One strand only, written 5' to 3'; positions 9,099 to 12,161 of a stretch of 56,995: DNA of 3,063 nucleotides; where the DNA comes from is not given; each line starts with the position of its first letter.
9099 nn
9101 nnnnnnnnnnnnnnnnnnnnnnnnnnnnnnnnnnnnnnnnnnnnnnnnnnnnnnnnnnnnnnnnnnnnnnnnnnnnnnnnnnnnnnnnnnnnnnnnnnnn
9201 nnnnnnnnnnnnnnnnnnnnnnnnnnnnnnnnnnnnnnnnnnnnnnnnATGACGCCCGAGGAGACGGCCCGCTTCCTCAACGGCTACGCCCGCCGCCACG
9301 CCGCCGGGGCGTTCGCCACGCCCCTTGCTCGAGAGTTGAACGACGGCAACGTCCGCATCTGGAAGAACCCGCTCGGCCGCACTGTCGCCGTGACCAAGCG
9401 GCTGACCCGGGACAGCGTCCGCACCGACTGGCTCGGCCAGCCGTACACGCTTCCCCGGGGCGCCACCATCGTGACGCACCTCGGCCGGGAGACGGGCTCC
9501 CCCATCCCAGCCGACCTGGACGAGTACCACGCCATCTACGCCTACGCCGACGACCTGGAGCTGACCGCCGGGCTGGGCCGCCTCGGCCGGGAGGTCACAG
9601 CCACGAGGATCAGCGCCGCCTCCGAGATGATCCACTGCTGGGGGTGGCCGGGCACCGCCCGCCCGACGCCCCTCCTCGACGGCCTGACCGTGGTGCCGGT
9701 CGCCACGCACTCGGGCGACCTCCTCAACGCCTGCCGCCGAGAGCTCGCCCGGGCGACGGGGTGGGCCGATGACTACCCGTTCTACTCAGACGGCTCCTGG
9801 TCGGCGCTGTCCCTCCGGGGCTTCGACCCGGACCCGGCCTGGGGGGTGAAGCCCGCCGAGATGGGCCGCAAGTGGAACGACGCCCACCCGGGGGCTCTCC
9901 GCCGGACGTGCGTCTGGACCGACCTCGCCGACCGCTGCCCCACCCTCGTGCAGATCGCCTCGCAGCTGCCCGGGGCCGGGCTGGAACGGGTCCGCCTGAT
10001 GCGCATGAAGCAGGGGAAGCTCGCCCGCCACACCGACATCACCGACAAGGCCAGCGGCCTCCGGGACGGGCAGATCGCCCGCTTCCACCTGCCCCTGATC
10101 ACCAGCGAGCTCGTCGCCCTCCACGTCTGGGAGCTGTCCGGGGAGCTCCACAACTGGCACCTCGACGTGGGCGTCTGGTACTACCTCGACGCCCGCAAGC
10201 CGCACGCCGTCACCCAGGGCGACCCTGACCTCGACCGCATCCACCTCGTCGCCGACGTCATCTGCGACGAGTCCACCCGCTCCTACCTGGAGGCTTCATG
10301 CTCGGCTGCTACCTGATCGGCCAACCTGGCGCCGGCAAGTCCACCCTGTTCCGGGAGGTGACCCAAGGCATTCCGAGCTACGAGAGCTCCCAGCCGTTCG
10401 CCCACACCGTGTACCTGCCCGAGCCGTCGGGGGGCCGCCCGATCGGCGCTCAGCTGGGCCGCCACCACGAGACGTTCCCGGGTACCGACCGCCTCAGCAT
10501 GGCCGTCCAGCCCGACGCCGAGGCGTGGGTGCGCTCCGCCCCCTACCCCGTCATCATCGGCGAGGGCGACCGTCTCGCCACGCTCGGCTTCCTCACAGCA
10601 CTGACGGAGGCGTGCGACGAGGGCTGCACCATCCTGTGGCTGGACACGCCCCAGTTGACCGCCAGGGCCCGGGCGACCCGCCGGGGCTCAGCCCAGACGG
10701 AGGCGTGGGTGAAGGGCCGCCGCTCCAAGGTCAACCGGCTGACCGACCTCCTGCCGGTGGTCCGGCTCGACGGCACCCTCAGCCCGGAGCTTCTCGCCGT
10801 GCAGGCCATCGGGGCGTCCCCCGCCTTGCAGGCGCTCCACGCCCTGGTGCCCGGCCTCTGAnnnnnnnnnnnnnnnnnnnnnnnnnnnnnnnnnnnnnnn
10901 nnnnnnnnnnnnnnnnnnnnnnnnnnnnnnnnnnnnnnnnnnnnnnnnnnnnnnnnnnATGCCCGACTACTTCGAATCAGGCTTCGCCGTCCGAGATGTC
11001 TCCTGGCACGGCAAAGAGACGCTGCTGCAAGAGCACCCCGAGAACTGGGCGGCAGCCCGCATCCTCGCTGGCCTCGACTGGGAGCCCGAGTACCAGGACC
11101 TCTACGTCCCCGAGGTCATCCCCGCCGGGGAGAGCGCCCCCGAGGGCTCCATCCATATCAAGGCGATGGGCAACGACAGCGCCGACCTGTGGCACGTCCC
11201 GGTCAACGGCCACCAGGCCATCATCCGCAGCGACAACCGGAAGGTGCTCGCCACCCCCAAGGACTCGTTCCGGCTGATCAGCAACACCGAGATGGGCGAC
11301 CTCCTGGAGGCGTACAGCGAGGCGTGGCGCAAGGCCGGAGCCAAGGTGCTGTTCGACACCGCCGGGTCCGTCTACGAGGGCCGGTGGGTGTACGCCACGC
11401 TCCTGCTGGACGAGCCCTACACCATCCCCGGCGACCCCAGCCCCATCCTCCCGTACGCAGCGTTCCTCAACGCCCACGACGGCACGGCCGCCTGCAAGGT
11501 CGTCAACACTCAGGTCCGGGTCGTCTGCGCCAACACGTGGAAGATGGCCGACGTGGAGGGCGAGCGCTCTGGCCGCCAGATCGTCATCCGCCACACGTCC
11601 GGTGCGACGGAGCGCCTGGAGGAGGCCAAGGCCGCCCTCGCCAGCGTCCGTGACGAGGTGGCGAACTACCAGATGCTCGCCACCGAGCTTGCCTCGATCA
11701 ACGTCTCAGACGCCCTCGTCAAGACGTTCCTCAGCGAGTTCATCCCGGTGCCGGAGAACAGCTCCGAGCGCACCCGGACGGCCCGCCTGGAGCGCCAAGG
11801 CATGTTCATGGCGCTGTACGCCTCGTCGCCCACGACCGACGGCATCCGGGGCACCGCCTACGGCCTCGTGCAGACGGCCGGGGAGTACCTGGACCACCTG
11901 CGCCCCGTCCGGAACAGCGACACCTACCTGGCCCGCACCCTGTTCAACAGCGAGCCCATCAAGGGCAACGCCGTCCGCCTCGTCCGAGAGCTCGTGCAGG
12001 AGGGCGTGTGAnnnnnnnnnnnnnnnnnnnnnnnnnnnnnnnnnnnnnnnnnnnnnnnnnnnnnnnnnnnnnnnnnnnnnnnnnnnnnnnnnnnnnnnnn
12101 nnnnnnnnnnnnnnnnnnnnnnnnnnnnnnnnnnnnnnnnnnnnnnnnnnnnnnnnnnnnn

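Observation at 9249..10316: Two-domain protein: unassigned ~170-aa N-terminal domain fused to an aspartyl/asparaginyl beta-hydroxylase-type oxygenase, inside a DNA-modification operon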

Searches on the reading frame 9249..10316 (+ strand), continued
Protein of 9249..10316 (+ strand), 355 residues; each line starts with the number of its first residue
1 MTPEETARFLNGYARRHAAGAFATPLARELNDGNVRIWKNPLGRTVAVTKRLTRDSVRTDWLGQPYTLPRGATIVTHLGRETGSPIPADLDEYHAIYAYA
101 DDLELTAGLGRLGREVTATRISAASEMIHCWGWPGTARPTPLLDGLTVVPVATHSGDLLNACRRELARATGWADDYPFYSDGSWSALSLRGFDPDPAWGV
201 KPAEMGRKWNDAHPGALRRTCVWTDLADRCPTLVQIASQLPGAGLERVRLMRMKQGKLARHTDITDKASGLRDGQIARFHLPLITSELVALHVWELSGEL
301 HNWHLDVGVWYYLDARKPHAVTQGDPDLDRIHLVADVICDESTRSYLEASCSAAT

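Call 42: search_protein_families(library=pfam, proteins=[L023:34-1251:+, L023:1335-1940:+, L023:1696-2454:+, L023:2432-3349:+, L023:3169-4365:+, L023:4181-5434:+, L023:5431-5988:+, L023:6445-8076:+], max_evalue=0.01)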
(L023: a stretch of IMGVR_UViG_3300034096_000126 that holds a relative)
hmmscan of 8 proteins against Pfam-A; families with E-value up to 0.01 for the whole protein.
L023:34-1251:+ (405 aa): 5 families
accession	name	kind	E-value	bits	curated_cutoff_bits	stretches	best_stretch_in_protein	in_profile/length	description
PF16363.11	GDP_Man_Dehyd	-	5.7e-135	450.5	27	1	85-394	1-332/332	GDP-mannose 4,6 dehydratase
PF01370.27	Epimerase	-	2.1e-72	243.9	20.9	1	84-327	1-240/240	NAD dependent epimerase/dehydratase family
PF04321.23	RmlD_sub_bind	-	5.9e-09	35.9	27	1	83-238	2-131/287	RmlD substrate binding domain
PF05368.20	NmrA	-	2.3e-05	24.6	27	1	82-150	3-70/298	NmrA-like family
PF13460.12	NAD_binding_10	-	0.0019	18.6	27.2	1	88-150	1-61/184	NAD(P)H-binding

L023:1335-1940:+ (201 aa): 1 family
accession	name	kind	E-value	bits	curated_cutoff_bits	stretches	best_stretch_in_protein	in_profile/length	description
PF06467.20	zf-FCS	-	0.0059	16.8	22.4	0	105-136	3-35/39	MYM-type Zinc finger with FCS sequence motif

L023:1696-2454:+ (252 aa): 0 families

L023:2432-3349:+ (305 aa): 1 family
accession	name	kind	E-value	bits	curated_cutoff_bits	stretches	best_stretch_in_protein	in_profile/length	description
PF12851.13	Tet_JBP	-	9.5e-20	70.9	34.9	1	131-280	12-164/164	Oxygenase domain of the 2OGFeDO superfamily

L023:3169-4365:+ (398 aa): 1 family
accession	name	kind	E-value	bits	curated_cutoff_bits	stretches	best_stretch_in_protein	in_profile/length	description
PF18724.6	ADDT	-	6.4e-13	49.4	26.2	1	136-303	65-228/232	Amino acid:DNA transferase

L023:4181-5434:+ (417 aa): 1 family
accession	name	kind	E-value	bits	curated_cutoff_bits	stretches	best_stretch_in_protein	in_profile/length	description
PF05118.21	Asp_Arg_Hydrox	-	2.5e-05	24.6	22.6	1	316-398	85-154/157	Aspartyl/Asparaginyl beta-hydroxylase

L023:5431-5988:+ (185 aa): 6 families
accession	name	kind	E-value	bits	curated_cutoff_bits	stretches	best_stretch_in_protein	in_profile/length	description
PF18751.7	Ploopntkinase3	-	5e-16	59.2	27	1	4-157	5-158/187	P-loop Nucleotide Kinase3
PF13671.12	AAA_33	-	0.00055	20.7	27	0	5-25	2-22/143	AAA domain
PF13191.12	AAA_16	-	0.0022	19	32.6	1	4-24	26-46/167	AAA ATPase domain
PF13401.12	AAA_22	-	0.0041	17.9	27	1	3-22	6-25/130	AAA domain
PF01637.24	ATPase_2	-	0.0066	16.7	33.2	1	2-24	20-42/225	ATPase domain predominantly from Archaea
PF20720.3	nSTAND3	-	0.0087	16.2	27.2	0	2-27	17-42/155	Novel STAND NTPase 3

L023:6445-8076:+ (543 aa): 3 families
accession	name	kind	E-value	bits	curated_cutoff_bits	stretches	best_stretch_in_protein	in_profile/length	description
PF20441.4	TerL_nuclease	-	2.8e-43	148.6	24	1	251-525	6-283/286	Terminase large subunit, endonuclease domain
PF03354.21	TerL_ATPase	-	2.8e-23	83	23.7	1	72-240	9-177/178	Terminase large subunit, ATPase domain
PF03237.21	Terminase_6N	-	7.9e-05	22.8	22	1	124-227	33-139/215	Terminase large subunit, T4likevirus-type, N-terminal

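Call 49: search_solved_structures(query=A1, max_evalue=1, show_alignments=3)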
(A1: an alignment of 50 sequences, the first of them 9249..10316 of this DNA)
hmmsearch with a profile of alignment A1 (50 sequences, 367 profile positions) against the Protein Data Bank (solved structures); distinct sequences matched with E-value up to 1: 4.
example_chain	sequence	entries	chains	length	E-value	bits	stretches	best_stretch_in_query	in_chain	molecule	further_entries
4p7w_A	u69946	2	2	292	3.3e-05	26.4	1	287-358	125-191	L-proline cis-4-hydroxylase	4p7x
7v4f_B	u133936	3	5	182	0.066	15.5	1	292-348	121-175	Beta-hydroxylase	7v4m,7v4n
7v4p_A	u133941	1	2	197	0.077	15.3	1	292-348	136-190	Beta-hydroxylase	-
1e5r_A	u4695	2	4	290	0.083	15.2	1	314-353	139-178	PROLINE OXIDASE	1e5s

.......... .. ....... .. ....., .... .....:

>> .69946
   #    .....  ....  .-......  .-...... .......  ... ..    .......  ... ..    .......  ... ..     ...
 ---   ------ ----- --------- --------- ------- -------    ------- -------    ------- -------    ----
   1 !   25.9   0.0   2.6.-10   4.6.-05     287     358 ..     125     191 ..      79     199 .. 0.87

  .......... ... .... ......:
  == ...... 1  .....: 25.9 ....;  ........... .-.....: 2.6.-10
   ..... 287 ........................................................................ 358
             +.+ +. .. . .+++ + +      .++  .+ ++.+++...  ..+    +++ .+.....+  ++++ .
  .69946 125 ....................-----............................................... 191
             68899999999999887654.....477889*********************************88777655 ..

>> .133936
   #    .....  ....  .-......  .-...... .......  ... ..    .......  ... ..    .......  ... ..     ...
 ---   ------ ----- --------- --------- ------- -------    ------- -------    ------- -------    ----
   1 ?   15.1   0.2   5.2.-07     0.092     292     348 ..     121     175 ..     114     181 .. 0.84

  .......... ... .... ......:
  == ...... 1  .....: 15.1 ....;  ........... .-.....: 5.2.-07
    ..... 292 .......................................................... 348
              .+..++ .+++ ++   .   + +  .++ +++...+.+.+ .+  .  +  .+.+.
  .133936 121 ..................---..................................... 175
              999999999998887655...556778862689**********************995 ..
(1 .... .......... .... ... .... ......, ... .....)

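Call 58: search_protein_families(library=ncbifam, proteins=[window:9249-10316:+], max_evalue=0.01)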
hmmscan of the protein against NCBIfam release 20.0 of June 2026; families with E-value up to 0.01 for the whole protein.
window:9249-10316:+ (355 aa): 0 families

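Call 78: find_related_loci(query=A1, collection=genome_contigs, flank=6000)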
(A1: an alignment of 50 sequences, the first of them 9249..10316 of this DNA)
Query A1 (355 aa) in genome_contigs; peptide patterns used: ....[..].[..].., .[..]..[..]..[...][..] (x = any residue, [..] = any of these).
40 stretches matched a pattern; 4 encode a relative of the query (tblastn E <= 1e-3); 4 distinct loci.
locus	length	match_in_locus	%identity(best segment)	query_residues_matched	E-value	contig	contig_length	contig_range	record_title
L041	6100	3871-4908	49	5-344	1e-99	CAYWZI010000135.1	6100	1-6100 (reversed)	MAG TPA_asm: uncultured Microbacteriaceae bacterium isolate SRP319275_co3_96 genome assembly, contig: NODE_12360_length_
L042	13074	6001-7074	49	2-350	9e-98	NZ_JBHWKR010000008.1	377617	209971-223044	Kribbella sp. NPDC059898 NPDC059898_T4_A12.ctg-0008, whole genome shotgun sequence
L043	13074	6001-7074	46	2-350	3e-88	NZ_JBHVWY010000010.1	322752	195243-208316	Kribbella sp. NPDC058245 NPDC058245_328_F3.ctg-0010, whole genome shotgun sequence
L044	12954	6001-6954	49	7-321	7e-81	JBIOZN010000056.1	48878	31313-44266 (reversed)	MAG: Acidimicrobiales bacterium isolate MAG003 k127_1582940, whole genome shotgun sequence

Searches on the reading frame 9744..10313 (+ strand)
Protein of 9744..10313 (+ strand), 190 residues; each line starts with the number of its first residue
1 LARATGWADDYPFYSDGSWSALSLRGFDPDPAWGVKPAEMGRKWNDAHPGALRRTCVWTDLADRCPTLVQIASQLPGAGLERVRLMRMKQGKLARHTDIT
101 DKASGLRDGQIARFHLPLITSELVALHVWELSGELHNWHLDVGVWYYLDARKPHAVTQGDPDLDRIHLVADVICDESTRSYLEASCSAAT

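Call 48: search_protein_families(library=pfam, proteins=[window:9744-10313:+], max_evalue=10)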
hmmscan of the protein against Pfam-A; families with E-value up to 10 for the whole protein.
window:9744-10313:+ (190 aa): 2 families
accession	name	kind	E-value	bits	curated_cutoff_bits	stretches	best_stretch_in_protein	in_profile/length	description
PF05118.21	Asp_Arg_Hydrox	-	2.3e-06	28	22.6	1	58-173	49-155/157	Aspartyl/Asparaginyl beta-hydroxylase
PF00559.22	Vif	-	0.14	12.3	25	1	111-166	58-112/200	Retroviral Vif (Viral infectivity) protein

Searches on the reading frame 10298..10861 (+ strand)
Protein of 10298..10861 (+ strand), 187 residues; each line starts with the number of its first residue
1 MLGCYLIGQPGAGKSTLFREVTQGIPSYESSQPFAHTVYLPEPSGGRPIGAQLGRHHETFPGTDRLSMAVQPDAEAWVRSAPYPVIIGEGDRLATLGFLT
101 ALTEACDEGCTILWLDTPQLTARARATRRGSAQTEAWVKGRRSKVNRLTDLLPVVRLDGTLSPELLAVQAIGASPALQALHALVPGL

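Call 3: search_protein_families(library=pfam, proteins=[window:10298-10861:+], max_evalue=1)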
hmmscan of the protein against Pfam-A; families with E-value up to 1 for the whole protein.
window:10298-10861:+ (187 aa): 11 families
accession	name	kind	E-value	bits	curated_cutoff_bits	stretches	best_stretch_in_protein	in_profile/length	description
PF18751.7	Ploopntkinase3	-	1.3e-26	93.7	27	1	5-152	7-158/187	P-loop Nucleotide Kinase3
PF13401.12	AAA_22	-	0.00019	22.2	27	1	5-56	9-57/130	AAA domain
PF13671.12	AAA_33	-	0.0019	18.9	27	1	5-23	3-21/143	AAA domain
PF01926.29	MMR_HSR1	-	0.0021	18.6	21.9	1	5-34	3-31/113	50S ribosome-binding GTPase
PF13191.12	AAA_16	-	0.021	15.8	32.6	1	4-25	27-48/167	AAA ATPase domain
PF00005.33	ABC_tran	-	0.063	14.3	25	1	5-24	15-34/137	ABC transporter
PF13555.12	AAA_29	-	0.12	12.6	27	1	4-18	25-39/61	P-loop containing region of AAA domain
PF00491.26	Arginase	-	0.2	11.5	22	1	68-116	71-118/280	Arginase family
PF06414.18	Zeta_toxin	-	0.21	11.5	22.3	1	7-25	22-40/199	Zeta toxin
PF00004.35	AAA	-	0.26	12.2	21.2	1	5-24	2-21/131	ATPase family associated with various cellular activities (AAA)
PF02421.24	FeoB_N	-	0.33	10.9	27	1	5-23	4-22/156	Ferrous iron transport protein B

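Call 4: search_protein_families(library=phrogs, proteins=[window:10298-10861:+], max_evalue=0.01)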
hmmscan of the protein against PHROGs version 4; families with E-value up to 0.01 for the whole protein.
window:10298-10861:+ (187 aa): 1 family
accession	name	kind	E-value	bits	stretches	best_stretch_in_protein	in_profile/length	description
phrog_800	-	head and packaging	4.4e-18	66.2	1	5-150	36-184/511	terminase small subunit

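Call 58: search_protein_families(library=ncbifam, proteins=[window:10298-10861:+], max_evalue=0.01)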
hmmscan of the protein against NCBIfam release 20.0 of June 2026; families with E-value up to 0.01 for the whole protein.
window:10298-10861:+ (187 aa): 0 families

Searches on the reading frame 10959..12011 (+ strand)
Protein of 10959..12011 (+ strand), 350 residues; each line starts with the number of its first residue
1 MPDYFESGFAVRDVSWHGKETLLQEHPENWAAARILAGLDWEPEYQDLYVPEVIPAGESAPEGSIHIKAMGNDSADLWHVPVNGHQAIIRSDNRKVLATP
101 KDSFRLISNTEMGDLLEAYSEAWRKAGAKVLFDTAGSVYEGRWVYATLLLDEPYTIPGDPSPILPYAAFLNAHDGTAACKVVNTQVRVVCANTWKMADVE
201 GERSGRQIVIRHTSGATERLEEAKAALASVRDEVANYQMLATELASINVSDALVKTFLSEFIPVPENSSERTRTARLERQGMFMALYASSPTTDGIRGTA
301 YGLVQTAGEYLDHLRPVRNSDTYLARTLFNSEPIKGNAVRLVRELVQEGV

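Call 3: search_protein_families(library=pfam, proteins=[window:10959-12011:+], max_evalue=1)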
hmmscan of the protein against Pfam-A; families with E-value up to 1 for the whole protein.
window:10959-12011:+ (350 aa): 2 families
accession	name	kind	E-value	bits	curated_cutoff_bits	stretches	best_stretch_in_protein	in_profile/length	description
PF06067.16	DUF932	-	5.6e-42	144.5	23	1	98-321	3-216/227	Domain of unknown function (DUF932)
PF03048.19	Herpes_UL92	-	0.049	13.9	21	1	174-254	32-112/191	UL92 family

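Call 4: search_protein_families(library=phrogs, proteins=[window:10959-12011:+], max_evalue=0.01)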
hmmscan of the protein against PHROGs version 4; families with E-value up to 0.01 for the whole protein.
window:10959-12011:+ (350 aa): 2 families
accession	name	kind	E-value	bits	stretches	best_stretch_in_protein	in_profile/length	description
phrog_1221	-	unknown function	5.3e-54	184.6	1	11-328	32-329/355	-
phrog_12094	-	unknown function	0.0018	18.5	1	169-238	102-167/281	-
